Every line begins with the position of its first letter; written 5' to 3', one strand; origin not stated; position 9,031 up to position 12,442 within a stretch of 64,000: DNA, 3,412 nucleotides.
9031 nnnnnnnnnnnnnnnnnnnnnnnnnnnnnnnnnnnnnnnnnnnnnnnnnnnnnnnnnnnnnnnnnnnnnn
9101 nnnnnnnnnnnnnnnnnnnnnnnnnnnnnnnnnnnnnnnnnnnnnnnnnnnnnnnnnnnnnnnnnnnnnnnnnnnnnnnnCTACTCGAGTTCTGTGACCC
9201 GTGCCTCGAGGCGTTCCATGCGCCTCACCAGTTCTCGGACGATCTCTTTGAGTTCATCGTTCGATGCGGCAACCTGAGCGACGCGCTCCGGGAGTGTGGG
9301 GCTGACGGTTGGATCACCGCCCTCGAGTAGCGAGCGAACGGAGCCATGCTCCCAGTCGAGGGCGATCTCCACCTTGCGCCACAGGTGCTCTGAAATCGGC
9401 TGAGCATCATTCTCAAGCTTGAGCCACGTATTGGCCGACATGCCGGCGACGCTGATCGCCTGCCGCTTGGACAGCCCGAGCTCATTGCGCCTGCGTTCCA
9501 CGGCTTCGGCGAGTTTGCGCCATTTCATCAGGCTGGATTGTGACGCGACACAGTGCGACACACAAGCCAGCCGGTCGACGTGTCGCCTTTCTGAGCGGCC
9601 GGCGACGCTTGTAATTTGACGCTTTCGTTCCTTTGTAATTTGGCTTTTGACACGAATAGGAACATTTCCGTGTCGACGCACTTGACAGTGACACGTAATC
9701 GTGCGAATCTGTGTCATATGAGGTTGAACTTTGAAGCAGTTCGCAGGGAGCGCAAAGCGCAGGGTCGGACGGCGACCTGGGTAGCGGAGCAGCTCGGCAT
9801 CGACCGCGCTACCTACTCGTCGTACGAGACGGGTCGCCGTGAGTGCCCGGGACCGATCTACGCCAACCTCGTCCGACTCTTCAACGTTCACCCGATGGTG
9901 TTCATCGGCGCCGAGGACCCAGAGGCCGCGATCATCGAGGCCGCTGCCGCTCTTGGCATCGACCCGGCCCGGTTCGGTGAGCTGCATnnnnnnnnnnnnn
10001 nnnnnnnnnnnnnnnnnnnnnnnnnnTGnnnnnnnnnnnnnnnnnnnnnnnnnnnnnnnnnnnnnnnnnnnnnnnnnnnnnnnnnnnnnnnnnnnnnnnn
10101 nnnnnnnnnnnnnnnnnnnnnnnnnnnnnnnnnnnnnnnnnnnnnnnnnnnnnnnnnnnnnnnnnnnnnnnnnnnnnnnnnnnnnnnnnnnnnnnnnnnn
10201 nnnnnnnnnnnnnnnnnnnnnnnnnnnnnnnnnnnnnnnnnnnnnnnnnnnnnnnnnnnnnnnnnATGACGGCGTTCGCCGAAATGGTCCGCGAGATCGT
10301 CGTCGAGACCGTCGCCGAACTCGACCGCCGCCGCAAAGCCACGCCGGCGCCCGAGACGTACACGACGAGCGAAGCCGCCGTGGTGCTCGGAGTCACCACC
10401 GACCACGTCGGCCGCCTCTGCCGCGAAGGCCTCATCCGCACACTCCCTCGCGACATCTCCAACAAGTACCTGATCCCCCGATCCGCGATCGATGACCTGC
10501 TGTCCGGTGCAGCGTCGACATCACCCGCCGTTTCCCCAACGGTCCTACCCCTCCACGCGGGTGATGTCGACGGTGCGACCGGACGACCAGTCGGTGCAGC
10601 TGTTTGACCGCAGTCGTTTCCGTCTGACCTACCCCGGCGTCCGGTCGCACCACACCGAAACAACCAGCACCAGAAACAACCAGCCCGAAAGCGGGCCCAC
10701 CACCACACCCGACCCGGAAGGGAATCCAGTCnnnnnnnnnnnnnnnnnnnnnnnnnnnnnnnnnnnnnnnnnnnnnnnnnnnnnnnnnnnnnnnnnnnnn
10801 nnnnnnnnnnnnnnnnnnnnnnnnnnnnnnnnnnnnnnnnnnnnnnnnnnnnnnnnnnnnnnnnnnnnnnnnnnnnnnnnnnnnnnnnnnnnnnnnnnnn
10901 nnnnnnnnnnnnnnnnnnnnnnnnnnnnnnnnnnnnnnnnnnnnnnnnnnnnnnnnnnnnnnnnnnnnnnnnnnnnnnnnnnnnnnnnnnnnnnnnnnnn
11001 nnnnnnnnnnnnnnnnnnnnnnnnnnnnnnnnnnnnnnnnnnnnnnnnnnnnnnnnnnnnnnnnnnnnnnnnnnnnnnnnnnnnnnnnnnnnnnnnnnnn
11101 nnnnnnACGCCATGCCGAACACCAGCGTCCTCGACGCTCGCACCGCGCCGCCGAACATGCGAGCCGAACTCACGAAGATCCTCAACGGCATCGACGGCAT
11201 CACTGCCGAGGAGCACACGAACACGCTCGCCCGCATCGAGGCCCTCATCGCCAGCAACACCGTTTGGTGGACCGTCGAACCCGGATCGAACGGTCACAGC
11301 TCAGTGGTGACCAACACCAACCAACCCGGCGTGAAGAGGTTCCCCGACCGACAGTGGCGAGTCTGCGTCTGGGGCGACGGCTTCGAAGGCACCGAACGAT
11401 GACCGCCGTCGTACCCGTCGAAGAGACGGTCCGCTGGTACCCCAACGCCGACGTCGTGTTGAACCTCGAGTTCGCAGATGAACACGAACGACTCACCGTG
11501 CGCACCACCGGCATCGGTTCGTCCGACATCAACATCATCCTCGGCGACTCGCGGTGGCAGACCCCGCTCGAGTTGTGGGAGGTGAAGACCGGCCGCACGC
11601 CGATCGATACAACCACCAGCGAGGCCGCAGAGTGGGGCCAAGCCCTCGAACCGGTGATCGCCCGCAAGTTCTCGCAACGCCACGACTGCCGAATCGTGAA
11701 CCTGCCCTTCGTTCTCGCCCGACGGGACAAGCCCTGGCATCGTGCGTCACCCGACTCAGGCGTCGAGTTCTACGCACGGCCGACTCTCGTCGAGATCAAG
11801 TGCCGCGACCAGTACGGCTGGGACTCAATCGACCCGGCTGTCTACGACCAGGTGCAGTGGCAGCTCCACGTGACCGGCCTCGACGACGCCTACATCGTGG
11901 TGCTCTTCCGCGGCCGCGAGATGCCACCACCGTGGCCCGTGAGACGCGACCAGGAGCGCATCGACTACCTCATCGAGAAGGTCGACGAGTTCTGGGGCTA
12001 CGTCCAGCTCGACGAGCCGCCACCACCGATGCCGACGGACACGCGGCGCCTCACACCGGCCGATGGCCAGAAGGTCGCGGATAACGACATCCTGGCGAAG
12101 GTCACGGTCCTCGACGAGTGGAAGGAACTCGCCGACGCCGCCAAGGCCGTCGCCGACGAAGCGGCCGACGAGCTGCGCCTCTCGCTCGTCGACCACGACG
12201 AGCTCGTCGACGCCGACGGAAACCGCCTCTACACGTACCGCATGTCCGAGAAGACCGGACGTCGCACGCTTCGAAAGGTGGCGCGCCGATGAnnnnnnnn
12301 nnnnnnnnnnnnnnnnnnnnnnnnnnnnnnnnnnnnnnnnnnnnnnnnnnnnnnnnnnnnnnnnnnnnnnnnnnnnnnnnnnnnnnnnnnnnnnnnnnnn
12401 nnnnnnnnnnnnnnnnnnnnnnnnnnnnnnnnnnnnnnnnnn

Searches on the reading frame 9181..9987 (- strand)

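Call 37: search_protein_families(library=pfam, proteins=[window:9181-9987:-], max_evalue=0.001)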
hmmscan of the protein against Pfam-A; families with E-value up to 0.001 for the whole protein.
window:9181-9987:- (268 aa): 1 family
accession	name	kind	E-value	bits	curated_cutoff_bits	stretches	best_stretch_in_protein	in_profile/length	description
PF13560.12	HTH_31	-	6.2e-05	23.7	27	1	159-204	2-48/64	Helix-turn-helix domain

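Call 65: search_protein_families(library=phrogs, proteins=[window:9181-9987:-], max_evalue=0.001)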
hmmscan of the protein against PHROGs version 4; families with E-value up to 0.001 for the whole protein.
window:9181-9987:- (268 aa): 2 families
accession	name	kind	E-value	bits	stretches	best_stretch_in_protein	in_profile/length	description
phrog_6288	-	unknown function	2.2e-12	48.2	1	158-245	29-123/322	-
phrog_37057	-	transcription regulation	8.1e-07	30.2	1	157-248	12-103/144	transcriptional regulator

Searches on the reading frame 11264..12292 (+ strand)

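Call 37: search_protein_families(library=pfam, proteins=[window:11264-12292:+], max_evalue=0.001)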
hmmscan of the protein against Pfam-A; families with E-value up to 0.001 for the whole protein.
window:11264-12292:+ (342 aa): 1 family
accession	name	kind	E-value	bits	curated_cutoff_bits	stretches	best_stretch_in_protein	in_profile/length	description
PF09588.16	YqaJ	-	1.1e-22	81.3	22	1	77-206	3-149/150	YqaJ-like viral recombinase domain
